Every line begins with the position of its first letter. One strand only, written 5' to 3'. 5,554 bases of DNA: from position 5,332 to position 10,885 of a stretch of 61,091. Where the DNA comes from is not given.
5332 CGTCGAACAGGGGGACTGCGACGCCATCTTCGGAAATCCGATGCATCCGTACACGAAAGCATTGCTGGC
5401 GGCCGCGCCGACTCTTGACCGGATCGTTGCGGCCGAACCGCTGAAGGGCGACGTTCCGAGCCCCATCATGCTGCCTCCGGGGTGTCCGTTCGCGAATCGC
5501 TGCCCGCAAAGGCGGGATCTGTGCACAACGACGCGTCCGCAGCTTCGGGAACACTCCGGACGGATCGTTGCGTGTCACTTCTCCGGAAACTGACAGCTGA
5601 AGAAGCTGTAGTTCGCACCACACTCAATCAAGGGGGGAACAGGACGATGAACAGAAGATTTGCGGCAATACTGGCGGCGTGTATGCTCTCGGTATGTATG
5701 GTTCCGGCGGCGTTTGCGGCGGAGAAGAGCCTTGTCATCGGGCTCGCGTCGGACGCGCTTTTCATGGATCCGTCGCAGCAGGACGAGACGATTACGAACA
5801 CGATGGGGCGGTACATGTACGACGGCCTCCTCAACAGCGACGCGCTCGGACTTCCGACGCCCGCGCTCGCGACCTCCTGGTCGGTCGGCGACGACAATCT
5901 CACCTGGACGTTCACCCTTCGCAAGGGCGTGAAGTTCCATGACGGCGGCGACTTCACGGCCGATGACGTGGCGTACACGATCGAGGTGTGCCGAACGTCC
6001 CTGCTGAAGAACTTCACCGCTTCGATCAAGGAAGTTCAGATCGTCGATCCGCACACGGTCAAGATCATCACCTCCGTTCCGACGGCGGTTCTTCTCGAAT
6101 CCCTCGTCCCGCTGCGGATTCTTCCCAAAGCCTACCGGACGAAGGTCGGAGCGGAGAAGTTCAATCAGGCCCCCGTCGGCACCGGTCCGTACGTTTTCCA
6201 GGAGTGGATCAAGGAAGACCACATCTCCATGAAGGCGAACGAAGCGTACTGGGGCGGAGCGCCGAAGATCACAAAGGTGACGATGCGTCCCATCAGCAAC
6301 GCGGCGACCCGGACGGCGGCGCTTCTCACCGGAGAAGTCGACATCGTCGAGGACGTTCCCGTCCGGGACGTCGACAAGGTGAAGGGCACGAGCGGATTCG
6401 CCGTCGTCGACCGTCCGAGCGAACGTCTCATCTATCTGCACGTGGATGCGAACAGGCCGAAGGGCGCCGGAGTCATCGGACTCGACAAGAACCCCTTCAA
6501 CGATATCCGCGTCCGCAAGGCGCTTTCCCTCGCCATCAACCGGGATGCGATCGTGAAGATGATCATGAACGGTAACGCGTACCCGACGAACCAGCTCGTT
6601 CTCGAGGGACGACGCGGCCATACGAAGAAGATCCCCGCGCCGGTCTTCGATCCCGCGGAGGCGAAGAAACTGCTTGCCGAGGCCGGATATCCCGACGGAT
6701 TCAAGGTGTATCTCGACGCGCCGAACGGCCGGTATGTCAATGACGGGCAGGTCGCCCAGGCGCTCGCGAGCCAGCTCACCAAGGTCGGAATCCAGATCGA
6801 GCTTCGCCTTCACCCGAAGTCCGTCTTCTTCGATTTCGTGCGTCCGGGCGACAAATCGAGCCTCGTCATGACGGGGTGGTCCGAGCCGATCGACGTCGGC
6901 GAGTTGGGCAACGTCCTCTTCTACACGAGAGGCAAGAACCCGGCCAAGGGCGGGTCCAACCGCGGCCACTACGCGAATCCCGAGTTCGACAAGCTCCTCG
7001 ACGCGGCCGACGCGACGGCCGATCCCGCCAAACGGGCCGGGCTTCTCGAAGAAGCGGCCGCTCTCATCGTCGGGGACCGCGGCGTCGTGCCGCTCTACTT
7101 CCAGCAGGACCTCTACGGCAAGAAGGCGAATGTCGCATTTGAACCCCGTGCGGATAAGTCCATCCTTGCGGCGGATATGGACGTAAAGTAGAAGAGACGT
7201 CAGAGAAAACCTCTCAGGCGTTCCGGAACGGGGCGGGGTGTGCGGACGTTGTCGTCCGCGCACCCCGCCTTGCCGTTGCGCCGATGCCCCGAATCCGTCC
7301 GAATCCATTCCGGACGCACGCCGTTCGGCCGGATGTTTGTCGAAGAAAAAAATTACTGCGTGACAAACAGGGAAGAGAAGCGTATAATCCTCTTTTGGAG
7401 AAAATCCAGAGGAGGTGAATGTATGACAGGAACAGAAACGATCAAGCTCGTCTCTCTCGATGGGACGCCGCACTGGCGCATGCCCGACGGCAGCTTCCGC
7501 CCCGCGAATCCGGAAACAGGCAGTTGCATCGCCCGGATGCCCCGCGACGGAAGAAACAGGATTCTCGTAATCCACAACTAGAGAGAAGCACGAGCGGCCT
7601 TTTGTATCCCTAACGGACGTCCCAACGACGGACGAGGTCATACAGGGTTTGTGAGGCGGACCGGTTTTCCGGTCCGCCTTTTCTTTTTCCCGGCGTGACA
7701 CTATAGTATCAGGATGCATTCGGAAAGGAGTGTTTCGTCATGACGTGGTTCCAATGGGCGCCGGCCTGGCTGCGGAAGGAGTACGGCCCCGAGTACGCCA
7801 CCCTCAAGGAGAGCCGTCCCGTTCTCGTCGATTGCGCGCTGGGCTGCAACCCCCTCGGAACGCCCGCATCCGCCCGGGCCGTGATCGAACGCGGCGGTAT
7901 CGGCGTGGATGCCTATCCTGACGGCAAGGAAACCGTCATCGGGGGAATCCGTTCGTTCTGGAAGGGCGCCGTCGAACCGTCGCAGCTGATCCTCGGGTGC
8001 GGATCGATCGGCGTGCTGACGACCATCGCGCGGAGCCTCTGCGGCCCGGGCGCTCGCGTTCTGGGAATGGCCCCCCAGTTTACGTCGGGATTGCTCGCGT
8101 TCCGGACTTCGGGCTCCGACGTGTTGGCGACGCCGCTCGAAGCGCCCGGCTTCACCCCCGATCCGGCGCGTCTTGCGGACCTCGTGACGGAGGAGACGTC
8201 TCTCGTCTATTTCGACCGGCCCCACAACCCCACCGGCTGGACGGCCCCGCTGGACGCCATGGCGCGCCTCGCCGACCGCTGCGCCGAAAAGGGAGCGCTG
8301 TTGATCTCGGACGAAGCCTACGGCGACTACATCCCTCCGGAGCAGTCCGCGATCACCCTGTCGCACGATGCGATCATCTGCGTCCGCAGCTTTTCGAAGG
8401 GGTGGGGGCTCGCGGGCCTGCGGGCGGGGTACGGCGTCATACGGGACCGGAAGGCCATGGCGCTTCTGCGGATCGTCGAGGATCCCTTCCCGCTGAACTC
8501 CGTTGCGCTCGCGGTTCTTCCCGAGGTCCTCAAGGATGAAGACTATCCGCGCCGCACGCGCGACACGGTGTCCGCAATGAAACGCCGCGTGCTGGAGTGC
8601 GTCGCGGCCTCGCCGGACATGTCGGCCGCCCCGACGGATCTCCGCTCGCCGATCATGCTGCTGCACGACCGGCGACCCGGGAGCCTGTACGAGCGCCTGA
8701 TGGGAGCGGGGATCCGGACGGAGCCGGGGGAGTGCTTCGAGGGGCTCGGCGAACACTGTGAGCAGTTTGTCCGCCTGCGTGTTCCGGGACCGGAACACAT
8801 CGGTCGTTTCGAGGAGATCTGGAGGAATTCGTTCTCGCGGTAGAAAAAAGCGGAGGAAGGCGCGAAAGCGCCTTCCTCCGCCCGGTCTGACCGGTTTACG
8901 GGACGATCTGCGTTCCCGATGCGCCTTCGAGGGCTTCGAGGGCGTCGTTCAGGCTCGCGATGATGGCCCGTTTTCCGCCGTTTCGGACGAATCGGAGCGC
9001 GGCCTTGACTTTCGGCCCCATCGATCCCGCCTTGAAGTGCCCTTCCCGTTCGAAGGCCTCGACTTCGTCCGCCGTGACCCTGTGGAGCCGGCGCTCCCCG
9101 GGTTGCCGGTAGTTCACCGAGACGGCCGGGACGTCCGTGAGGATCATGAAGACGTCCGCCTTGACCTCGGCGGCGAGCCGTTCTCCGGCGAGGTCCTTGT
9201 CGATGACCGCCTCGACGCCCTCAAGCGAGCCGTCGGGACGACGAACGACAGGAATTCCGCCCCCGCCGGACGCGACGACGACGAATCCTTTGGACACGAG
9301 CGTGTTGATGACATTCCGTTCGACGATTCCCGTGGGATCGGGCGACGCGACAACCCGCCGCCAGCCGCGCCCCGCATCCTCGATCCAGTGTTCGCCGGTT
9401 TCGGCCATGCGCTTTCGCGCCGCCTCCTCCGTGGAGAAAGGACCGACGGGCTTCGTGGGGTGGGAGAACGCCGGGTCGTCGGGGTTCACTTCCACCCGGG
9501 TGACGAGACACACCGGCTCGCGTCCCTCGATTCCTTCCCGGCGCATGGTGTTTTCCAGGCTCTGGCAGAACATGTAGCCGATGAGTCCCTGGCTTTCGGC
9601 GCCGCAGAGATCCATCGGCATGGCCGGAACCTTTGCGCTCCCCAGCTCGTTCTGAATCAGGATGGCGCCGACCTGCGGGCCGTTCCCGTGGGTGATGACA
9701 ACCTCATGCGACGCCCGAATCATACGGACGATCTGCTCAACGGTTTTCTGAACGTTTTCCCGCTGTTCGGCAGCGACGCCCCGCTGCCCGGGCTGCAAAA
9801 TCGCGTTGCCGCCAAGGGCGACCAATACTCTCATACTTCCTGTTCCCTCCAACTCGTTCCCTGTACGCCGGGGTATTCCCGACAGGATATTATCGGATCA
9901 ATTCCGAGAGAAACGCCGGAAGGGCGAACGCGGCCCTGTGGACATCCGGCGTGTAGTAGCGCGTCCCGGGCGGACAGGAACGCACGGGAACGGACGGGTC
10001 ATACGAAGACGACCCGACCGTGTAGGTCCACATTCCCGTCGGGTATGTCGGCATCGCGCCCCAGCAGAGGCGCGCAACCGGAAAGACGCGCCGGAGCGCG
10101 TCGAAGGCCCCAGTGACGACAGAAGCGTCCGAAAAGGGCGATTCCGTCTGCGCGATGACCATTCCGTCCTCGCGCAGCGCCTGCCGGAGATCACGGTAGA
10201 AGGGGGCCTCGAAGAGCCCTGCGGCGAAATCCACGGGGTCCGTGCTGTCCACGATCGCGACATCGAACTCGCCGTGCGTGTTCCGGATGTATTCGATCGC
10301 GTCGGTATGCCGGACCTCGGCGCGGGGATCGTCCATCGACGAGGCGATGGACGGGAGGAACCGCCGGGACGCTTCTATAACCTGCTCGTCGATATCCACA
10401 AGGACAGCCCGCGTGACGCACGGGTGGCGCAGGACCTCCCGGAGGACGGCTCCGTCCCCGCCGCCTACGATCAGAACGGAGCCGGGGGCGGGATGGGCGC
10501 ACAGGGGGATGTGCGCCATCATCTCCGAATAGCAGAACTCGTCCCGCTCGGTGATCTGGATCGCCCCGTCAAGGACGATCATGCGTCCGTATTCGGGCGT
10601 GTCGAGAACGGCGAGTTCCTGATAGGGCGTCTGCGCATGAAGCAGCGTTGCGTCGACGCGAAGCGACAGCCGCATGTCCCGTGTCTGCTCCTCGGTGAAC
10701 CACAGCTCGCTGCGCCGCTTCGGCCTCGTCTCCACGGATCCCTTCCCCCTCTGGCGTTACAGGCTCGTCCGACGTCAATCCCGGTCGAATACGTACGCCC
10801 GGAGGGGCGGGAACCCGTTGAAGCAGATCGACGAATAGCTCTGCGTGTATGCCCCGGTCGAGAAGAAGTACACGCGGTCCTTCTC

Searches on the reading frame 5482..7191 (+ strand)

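Call 38: search_protein_families(library=pfam, proteins=[window:5482-7191:+], max_evalue=0.00001)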
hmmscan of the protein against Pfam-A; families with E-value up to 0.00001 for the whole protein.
window:5482-7191:+ (569 aa): 1 family
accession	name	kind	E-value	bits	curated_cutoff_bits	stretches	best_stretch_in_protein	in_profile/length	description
PF00496.27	SBP_bac_5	-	9.2e-89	298.6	32.4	1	125-468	2-348/368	Bacterial extracellular solute-binding proteins, family 5 Middle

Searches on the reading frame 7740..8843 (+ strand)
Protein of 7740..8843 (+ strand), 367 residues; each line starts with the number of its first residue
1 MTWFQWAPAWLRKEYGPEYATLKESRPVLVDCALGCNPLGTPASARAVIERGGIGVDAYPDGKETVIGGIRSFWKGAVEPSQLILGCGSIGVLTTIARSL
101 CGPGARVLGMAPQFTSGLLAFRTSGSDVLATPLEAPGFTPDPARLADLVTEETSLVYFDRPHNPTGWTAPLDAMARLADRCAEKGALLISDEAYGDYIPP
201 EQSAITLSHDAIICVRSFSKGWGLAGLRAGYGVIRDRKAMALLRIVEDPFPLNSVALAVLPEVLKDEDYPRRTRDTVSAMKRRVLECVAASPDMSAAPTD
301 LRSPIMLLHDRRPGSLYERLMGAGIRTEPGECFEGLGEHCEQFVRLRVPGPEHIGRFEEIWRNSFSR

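Call 38: search_protein_families(library=pfam, proteins=[window:7740-8843:+], max_evalue=0.00001)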
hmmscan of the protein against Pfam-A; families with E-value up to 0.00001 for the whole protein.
window:7740-8843:+ (367 aa): 1 family
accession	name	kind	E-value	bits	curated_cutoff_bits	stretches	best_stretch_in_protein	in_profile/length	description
PF00155.27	Aminotran_1_2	-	1.8e-31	110.1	19.7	1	77-348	62-346/361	Aminotransferase class I and II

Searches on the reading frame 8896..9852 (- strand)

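Call 38: search_protein_families(library=pfam, proteins=[window:8896-9852:-], max_evalue=0.00001)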
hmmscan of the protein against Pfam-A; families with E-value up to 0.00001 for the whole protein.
window:8896-9852:- (318 aa): 1 family
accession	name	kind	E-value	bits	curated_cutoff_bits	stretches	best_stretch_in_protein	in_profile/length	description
PF00696.33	AA_kinase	-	2.5e-27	96.6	24.9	1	7-300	1-234/234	Amino acid kinase family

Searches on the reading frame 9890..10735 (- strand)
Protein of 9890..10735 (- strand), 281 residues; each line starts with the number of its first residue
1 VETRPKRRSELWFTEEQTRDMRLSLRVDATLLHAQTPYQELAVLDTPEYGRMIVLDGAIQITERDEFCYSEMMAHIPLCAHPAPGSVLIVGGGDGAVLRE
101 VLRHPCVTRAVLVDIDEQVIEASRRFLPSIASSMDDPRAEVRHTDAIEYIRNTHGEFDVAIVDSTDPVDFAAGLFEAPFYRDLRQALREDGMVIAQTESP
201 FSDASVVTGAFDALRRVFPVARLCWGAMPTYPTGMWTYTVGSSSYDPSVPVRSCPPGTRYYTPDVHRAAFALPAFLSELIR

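Call 38: search_protein_families(library=pfam, proteins=[window:9890-10735:-], max_evalue=0.00001)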
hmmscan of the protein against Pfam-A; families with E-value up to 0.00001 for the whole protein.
window:9890-10735:- (281 aa): 2 families
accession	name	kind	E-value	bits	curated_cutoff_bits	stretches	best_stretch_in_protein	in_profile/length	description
PF01564.23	Spermine_synth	-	7.5e-61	205.4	22.9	1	66-244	1-179/186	Spermine/spermidine synthase domain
PF17284.7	Spermine_synt_N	-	4.8e-18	65.2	22.1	1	11-63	1-53/53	Spermidine synthase tetramerisation domain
